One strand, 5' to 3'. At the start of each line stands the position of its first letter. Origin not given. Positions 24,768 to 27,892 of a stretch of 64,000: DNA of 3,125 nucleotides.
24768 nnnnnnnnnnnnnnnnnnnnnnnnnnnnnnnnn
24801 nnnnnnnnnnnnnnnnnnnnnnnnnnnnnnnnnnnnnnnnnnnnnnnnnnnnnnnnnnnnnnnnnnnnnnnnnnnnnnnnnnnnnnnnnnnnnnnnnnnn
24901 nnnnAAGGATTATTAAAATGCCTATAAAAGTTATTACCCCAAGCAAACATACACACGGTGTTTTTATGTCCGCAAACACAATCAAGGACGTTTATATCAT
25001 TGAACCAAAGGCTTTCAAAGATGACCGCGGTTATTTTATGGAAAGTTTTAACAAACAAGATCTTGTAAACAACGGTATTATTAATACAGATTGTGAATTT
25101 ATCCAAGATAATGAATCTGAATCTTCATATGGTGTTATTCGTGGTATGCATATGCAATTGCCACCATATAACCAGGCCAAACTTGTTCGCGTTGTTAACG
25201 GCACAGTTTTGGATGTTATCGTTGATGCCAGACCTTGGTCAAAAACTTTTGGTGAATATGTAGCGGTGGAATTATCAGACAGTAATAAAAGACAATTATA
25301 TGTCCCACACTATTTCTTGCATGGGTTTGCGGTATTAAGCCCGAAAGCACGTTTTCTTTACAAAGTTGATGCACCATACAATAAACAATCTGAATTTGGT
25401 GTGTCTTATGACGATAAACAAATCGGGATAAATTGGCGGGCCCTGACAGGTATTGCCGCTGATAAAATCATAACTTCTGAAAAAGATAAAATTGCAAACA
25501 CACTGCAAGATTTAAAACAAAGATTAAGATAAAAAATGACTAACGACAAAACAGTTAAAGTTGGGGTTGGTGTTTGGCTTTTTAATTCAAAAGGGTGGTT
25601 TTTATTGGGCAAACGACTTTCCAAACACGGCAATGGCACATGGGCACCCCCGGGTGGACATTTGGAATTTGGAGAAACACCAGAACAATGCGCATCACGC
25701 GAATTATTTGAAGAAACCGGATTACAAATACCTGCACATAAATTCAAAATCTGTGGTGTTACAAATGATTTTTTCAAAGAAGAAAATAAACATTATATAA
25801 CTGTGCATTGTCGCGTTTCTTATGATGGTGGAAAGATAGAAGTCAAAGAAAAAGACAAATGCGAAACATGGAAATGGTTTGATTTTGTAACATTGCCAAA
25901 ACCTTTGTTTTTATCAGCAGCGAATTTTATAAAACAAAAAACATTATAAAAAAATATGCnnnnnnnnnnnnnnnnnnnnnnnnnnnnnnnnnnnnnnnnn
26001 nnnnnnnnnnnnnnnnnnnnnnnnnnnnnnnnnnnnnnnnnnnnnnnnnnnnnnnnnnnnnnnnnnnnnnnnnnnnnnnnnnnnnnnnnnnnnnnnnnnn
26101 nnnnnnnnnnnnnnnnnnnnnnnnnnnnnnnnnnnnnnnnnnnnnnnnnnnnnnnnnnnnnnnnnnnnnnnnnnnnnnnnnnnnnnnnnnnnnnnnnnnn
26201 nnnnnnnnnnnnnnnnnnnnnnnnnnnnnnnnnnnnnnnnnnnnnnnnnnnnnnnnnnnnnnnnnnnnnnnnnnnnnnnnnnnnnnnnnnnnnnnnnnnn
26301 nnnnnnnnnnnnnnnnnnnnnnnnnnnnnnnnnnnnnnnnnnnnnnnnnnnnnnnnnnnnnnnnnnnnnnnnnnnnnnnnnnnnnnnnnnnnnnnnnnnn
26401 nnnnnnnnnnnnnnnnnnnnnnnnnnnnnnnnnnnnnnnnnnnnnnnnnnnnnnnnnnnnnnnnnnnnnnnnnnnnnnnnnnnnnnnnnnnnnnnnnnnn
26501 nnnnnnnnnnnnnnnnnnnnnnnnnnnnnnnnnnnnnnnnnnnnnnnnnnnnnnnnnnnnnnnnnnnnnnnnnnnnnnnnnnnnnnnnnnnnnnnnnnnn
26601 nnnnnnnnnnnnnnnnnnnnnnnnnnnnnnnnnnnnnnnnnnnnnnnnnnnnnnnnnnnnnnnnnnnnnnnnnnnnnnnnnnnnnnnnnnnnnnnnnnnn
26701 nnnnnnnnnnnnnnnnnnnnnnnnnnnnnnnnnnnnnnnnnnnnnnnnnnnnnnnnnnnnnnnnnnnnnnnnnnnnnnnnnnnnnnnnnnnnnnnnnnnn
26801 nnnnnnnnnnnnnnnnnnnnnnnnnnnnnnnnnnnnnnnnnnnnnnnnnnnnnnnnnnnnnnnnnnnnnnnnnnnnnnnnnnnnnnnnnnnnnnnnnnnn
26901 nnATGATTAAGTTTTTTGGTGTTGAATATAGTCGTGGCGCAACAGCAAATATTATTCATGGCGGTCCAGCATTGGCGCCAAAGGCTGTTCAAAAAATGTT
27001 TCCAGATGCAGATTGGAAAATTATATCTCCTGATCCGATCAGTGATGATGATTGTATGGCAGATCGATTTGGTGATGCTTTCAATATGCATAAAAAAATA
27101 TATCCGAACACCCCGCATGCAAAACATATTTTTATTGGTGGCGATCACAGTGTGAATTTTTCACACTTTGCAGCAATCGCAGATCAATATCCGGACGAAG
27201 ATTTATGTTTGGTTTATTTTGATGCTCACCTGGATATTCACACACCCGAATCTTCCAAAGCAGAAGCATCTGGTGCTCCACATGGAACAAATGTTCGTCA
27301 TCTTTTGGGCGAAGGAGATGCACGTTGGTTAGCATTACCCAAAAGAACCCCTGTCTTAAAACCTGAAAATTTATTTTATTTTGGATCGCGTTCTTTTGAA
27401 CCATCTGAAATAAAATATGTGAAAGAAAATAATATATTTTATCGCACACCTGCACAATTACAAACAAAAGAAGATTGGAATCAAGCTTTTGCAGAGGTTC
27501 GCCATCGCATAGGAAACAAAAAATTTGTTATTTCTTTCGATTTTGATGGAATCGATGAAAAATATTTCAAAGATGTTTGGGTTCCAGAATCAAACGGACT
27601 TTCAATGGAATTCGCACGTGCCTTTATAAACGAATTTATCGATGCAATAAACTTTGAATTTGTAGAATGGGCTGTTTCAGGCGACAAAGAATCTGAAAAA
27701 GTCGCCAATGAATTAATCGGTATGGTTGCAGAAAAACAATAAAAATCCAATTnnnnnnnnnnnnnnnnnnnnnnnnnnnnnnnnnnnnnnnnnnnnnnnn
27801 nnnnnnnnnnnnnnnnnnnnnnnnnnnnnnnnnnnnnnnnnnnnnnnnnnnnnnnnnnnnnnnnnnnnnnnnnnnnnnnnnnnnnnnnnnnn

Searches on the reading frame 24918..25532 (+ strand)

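Call 41: search_protein_families(library=pfam, proteins=[window:24918-25532:+], max_evalue=0.001)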
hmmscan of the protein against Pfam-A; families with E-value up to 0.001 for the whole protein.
window:24918-25532:+ (204 aa): 1 family
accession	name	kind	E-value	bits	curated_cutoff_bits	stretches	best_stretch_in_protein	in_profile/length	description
PF00908.23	dTDP_sugar_isom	-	5.9e-64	215.2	27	1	21-198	3-168/168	dTDP-4-dehydrorhamnose 3,5-epimerase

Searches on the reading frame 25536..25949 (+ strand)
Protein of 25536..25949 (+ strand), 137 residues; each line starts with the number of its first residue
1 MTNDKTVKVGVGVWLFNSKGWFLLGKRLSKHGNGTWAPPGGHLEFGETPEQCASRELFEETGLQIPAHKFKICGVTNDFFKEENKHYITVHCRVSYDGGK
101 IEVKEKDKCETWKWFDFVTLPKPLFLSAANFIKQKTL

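Call 41: search_protein_families(library=pfam, proteins=[window:25536-25949:+], max_evalue=0.001)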
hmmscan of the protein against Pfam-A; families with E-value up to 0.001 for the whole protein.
window:25536-25949:+ (137 aa): 2 families
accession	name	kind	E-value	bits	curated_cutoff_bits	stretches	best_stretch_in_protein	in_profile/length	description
PF00293.34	NUDIX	-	2.4e-23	83.1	21.1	1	8-133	3-132/134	NUDIX domain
PF14815.12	NUDIX_4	-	0.00057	20.1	35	1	14-117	4-95/113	NUDIX domain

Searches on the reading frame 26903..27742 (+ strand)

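Call 41: search_protein_families(library=pfam, proteins=[window:26903-27742:+], max_evalue=0.001)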
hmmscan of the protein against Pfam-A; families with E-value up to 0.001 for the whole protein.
window:26903-27742:+ (279 aa): 1 family
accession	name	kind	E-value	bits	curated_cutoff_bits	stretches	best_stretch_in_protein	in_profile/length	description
PF00491.26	Arginase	-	4.3e-30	105.6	22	1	72-271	84-273/280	Arginase family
